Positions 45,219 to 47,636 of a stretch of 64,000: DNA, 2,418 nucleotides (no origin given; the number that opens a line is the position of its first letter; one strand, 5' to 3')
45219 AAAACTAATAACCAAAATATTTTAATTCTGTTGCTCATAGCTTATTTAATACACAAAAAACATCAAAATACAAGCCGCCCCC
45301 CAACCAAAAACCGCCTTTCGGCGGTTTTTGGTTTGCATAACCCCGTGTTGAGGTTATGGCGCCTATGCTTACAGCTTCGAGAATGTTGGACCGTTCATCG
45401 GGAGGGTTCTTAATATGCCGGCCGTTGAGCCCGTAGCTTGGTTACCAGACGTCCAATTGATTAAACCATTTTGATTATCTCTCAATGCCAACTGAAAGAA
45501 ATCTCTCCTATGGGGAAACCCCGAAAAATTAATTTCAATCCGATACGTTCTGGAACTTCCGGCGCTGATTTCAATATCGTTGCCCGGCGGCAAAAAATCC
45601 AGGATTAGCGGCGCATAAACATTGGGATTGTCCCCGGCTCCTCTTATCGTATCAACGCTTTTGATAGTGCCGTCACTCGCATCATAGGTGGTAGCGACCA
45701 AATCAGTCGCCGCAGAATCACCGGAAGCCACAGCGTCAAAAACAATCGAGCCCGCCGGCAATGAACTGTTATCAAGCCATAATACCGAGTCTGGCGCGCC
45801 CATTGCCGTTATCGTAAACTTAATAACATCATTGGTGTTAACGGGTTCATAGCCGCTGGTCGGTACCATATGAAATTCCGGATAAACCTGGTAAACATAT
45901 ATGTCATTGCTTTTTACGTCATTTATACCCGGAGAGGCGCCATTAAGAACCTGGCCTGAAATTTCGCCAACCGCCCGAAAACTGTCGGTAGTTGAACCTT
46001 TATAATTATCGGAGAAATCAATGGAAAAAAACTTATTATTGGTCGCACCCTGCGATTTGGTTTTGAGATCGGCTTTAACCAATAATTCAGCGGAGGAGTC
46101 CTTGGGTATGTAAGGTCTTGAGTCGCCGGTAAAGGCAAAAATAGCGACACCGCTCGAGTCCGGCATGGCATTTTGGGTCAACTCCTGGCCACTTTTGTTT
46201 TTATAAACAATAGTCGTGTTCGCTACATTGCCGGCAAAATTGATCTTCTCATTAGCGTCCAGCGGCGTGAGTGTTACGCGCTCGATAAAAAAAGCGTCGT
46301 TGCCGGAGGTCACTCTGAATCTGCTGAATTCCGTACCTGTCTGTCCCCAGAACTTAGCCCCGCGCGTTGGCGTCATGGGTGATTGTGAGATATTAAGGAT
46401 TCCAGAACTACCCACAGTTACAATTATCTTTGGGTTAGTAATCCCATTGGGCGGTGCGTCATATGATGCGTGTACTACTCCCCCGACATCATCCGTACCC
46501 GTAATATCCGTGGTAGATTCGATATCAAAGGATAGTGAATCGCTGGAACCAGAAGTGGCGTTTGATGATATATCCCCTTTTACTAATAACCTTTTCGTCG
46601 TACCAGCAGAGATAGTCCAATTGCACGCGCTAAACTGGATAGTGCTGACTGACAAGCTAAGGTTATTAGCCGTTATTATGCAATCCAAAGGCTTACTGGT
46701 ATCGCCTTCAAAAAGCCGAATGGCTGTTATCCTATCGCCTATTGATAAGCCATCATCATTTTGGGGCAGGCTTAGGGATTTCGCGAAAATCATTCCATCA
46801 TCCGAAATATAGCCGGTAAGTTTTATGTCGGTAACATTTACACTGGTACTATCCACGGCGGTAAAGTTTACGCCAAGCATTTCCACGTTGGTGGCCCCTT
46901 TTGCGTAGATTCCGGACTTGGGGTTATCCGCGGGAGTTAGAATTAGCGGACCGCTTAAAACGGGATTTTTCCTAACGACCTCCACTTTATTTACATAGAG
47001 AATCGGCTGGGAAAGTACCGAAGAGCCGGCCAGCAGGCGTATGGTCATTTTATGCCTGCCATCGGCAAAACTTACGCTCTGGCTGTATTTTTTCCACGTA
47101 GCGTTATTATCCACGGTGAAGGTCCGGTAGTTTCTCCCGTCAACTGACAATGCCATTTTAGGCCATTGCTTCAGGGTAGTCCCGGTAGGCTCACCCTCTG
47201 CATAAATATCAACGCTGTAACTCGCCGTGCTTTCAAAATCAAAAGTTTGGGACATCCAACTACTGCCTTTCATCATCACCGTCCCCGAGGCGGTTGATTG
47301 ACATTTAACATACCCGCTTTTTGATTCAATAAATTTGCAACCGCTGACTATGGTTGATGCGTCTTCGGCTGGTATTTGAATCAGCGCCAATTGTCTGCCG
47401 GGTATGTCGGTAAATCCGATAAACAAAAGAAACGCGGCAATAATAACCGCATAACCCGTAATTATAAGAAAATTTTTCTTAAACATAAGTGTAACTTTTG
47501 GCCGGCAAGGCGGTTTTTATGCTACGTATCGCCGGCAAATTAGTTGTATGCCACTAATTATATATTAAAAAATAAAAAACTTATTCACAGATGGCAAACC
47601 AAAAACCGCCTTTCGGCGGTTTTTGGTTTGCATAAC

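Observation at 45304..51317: Two paralogous giant surface proteins share a conserved extreme C-terminus (LPMNGPT[F/L]SKL-stop) and a duplicated 3' block including the terminator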

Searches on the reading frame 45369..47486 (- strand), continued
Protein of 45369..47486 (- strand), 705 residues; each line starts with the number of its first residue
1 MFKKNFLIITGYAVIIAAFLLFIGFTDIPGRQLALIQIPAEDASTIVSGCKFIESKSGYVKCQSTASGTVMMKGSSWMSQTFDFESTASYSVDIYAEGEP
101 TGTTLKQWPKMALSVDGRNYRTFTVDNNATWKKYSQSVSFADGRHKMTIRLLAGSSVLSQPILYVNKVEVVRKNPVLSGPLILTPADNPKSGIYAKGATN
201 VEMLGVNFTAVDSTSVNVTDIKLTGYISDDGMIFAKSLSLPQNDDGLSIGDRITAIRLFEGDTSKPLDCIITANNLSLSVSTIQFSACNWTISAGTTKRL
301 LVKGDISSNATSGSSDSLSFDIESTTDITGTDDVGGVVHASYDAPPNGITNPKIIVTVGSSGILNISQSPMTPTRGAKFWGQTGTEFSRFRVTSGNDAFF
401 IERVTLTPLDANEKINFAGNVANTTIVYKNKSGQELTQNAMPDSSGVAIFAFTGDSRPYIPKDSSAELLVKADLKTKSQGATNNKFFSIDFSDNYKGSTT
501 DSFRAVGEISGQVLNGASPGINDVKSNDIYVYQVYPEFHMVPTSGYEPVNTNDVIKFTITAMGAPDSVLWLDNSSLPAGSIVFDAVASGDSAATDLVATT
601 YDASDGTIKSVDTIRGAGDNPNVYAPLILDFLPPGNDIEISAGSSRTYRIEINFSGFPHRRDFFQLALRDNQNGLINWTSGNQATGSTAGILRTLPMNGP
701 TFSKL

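Call 51: search_protein_families(library=ncbifam, proteins=[window:45369-47486:-], max_evalue=10)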
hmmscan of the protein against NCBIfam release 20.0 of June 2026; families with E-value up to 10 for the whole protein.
window:45369-47486:- (705 aa): 1 family
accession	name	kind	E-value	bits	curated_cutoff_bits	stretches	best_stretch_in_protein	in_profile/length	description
TIGR00686.1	phnA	hypoth_equivalog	0.2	11.8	80.2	1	218-279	43-102/109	zinc ribbon domain-containing protein YjdM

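Call 84: search_solved_structures(query=A3, max_evalue=1)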
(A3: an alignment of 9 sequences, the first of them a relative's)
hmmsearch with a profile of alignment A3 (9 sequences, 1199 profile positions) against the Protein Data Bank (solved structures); distinct sequences matched with E-value up to 1: 1.
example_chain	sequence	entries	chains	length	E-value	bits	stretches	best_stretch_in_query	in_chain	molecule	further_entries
5v4b_B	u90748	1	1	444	0.47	11.2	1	710-789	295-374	F-box/WD repeat-containing protein 7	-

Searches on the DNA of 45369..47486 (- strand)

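Call 62: search_with_rna_model(model_id=R1, sources=[L022, L027, L029], max_evalue=0.01, make_alignment=true, show_alignments=3)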
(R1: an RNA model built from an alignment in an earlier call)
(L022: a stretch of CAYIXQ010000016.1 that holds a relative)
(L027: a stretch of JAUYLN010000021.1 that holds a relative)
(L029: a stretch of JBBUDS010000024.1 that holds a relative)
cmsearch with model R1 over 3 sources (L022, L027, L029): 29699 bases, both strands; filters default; matches with E-value up to 0.01: 3.
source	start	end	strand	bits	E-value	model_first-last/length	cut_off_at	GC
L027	2195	2239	+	75.9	6.4e-24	1-45/45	no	0.44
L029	1840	1886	+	34.2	2.3e-09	1-45/45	no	0.34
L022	9595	9643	+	17.4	0.0016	1-45/45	no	0.45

Alignment A8: 3 matches aligned to the model, 51 columns, each read 5' to 3' on its own strand. Consensus structure (alignment columns), stored with it:
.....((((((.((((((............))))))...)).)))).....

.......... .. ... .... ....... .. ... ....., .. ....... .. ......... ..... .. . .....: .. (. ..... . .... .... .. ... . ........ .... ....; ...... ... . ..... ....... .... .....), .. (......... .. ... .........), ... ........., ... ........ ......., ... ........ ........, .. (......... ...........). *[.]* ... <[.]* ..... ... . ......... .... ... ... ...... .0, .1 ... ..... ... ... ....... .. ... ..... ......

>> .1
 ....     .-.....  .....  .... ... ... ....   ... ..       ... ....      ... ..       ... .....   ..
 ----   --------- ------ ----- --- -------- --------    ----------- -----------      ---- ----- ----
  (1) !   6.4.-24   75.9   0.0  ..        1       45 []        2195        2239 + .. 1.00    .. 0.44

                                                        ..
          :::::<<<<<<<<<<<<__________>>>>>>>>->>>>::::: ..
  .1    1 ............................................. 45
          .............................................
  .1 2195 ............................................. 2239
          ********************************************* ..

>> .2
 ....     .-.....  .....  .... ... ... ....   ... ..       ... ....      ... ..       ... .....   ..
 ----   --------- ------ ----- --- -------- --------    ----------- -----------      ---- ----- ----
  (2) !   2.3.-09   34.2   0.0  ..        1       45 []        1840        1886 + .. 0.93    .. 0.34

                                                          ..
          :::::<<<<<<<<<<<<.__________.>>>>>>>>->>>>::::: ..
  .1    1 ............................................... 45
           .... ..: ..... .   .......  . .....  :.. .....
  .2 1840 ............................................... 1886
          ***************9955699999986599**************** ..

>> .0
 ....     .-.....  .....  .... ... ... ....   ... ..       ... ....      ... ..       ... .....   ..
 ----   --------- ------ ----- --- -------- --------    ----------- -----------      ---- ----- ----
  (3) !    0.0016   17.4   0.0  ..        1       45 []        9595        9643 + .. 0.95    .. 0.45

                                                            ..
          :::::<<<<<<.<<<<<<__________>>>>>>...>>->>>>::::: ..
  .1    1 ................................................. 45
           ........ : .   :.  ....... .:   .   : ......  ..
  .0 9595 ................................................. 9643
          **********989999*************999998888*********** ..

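Call 63: build_rna_model(alignment_id=A8)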
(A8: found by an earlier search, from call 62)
Model R2 built from alignment A8 (3 sequences, 51 columns); structure: stored with the alignment.
model positions 45; base pairs 12; branch points 0; effective number of sequences 3; information 0.967 bits per position. Calibrated on 0.2 Mb of random sequence (short: E-values are rough).
structure used (alignment columns):
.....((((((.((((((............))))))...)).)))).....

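Call 64: search_with_rna_model(model_id=R2, sources=[window, L001, L002, L003, L004, L005, L006, L007, L008, L009, L010, L011, L012, L013, L014, L015, L016, L017, L018, L019, L020, L021, L022, L023, L024, L025, L026, L027, L028, L029, L030, L031, L032, L033], max_evalue=10, make_alignment=false)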
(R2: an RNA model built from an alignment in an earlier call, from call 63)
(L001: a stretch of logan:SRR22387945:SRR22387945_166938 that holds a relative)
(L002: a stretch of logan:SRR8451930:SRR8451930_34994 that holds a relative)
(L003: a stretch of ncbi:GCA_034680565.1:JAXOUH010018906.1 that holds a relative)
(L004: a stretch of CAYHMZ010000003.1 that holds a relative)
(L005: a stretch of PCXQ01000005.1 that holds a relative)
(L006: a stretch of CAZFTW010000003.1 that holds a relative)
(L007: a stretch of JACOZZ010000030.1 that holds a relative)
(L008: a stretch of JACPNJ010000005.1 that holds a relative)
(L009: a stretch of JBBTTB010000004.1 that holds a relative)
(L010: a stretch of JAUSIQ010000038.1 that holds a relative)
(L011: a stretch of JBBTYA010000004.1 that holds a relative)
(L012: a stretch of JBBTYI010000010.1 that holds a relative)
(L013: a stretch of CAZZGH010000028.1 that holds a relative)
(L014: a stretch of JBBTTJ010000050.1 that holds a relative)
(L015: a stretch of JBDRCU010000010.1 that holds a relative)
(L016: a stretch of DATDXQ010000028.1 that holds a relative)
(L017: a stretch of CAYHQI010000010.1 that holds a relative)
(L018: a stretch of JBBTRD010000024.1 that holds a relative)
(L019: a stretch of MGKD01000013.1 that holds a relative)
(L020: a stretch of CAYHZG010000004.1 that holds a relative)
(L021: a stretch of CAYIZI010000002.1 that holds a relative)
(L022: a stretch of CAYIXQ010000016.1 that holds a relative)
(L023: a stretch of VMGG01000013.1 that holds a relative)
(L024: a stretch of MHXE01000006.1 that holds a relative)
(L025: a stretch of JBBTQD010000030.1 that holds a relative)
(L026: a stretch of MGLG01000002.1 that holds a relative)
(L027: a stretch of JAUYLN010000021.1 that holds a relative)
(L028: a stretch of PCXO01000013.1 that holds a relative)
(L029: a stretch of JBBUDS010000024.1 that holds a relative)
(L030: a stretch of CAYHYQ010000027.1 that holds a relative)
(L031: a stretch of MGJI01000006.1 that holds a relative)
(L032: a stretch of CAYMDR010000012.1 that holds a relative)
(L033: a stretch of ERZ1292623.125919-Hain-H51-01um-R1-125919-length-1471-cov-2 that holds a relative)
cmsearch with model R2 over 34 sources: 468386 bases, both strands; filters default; matches with E-value up to 10: 15.
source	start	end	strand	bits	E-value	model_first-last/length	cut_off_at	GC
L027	2195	2239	+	62.6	3.4e-18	1-45/45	no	0.44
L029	1840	1886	+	58.9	7.2e-17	1-45/45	no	0.34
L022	9595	9643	+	54.5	2.7e-15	1-45/45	no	0.45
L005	9525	9572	+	25.2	7.1e-05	1-45/45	no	0.44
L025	9083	9129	+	20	0.0049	1-45/45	no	0.45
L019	3045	3085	-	18.7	0.014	1-45/45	no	0.46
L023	13500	13591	+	16.5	0.085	1-45/45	no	0.41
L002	6644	6664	+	16.1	0.12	1-45/45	no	0.52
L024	9174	9220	+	16.1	0.13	1-45/45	no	0.43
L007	4495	4538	+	14.6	0.41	1-45/45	no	0.45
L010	10673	10709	+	14.6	0.41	1-45/45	no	0.3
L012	7106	7151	-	14.5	0.47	1-45/45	no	0.41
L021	9048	9094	+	14.4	0.48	1-45/45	no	0.47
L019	8078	8099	-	12.4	2.6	1-45/45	no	0.41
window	50826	50854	-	12.2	3.1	1-45/45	no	0.34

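Call 65: search_with_rna_model(model_id=R2, sources=[L004, L005, L007, L008, L016, L020, L021, L022, L024, L025, L027, L029, L031], max_evalue=2, make_alignment=true)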
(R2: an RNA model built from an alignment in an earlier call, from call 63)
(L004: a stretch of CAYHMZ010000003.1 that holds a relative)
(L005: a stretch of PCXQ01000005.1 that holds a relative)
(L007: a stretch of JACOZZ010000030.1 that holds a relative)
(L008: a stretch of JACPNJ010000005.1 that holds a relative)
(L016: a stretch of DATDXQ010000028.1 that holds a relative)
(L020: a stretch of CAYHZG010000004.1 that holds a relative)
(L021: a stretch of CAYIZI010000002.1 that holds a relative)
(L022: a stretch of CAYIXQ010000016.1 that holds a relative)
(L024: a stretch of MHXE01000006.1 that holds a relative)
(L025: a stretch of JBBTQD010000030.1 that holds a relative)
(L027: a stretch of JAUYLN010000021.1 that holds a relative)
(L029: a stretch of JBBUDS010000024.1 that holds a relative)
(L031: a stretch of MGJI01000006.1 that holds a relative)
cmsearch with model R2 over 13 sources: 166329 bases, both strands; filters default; matches with E-value up to 2: 8.
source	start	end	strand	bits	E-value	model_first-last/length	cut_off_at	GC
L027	2195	2239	+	62.6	1.2e-18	1-45/45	no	0.44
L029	1840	1886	+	58.9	2.5e-17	1-45/45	no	0.34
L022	9595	9643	+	54.5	9.7e-16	1-45/45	no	0.45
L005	9525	9572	+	25.2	2.5e-05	1-45/45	no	0.44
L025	9083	9129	+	20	0.0018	1-45/45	no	0.45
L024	9174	9220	+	16.1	0.045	1-45/45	no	0.43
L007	4495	4538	+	14.6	0.14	1-45/45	no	0.45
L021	9048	9094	+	14.4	0.17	1-45/45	no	0.47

Alignment A9: 8 matches aligned to the model, 53 columns, each read 5' to 3' on its own strand. Consensus structure (alignment columns), stored with it:
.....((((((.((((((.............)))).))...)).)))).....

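Call 67: build_rna_model(alignment_id=A9)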
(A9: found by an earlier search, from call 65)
Model R3 built from alignment A9 (8 sequences, 53 columns); structure: stored with the alignment.
model positions 46; base pairs 12; branch points 0; effective number of sequences 8; information 1.025 bits per position. Calibrated on 0.2 Mb of random sequence (short: E-values are rough).
structure used (alignment columns):
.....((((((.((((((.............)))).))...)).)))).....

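Call 68: search_with_rna_model(model_id=R3, sources=[window, L001, L002, L003, L004, L005, L006, L007, L008, L009, L010, L011, L012, L013, L014, L015, L016, L017, L018, L019, L020, L021, L022, L023, L024, L025, L026, L027, L028, L029, L030, L031, L032, L033], max_evalue=10, make_alignment=false)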
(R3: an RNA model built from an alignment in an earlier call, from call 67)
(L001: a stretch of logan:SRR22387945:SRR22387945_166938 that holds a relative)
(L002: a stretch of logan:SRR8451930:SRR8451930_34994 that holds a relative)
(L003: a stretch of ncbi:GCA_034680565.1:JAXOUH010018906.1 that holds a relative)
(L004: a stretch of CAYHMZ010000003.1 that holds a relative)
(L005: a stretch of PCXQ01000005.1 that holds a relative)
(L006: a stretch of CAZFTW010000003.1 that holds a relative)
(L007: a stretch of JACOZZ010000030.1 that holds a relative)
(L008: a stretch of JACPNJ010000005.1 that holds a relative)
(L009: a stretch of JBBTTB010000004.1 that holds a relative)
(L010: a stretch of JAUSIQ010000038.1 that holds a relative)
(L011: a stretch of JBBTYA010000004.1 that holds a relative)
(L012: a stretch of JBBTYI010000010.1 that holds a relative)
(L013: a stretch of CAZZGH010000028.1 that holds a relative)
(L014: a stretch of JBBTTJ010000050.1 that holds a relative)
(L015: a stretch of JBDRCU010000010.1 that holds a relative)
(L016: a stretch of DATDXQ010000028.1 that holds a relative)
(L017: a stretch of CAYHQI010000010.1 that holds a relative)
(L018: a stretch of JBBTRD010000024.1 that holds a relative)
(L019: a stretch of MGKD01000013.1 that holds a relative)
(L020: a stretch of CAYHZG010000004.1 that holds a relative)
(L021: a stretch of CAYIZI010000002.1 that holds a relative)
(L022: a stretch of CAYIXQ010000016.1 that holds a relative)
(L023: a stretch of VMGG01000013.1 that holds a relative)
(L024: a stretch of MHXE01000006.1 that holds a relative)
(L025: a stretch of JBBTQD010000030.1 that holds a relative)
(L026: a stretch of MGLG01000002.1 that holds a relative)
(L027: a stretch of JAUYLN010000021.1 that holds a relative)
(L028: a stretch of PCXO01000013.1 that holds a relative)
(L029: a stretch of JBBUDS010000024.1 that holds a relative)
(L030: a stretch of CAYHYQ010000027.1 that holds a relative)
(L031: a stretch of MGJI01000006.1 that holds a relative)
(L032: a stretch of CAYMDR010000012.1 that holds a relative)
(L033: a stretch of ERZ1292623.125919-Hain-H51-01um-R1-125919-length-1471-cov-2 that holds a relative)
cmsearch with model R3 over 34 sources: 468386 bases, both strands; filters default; matches with E-value up to 10: 21.
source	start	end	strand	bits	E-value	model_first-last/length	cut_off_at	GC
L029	1840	1886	+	55.9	8.8e-13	1-46/46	no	0.34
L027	2195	2239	+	53.8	3.6e-12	1-46/46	no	0.44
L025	9083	9129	+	52.3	9.8e-12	1-46/46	no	0.45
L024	9174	9220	+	51.9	1.3e-11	1-46/46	no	0.43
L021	9048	9094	+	50.4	3.6e-11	1-46/46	no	0.47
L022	9595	9643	+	49.2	7.7e-11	1-46/46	no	0.45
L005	9525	9572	+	48.1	1.6e-10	1-46/46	no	0.44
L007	4495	4538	+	36.7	3.4e-07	1-46/46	no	0.45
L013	7230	7264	+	18.3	0.08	1-46/46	no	0.49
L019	3045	3085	-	17.9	0.1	1-46/46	no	0.46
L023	13500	13591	+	14.6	0.92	1-46/46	no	0.41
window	60629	60675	+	14.3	1.2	1-46/46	no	0.45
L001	4490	4541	+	13.1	2.5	1-46/46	no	0.56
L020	7462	7510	+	13.1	2.6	1-46/46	no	0.41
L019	8078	8099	-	12.8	3.2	1-46/46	no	0.41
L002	6644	6693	+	12.7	3.3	1-46/46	no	0.54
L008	9571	9591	+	12.6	3.7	13-33/46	no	0.38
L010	5284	5326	+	12.5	3.9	1-46/46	no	0.33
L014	8130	8168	+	11.2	9.2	1-46/46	no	0.59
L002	13584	13599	-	11.1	9.8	1-46/46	no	0.38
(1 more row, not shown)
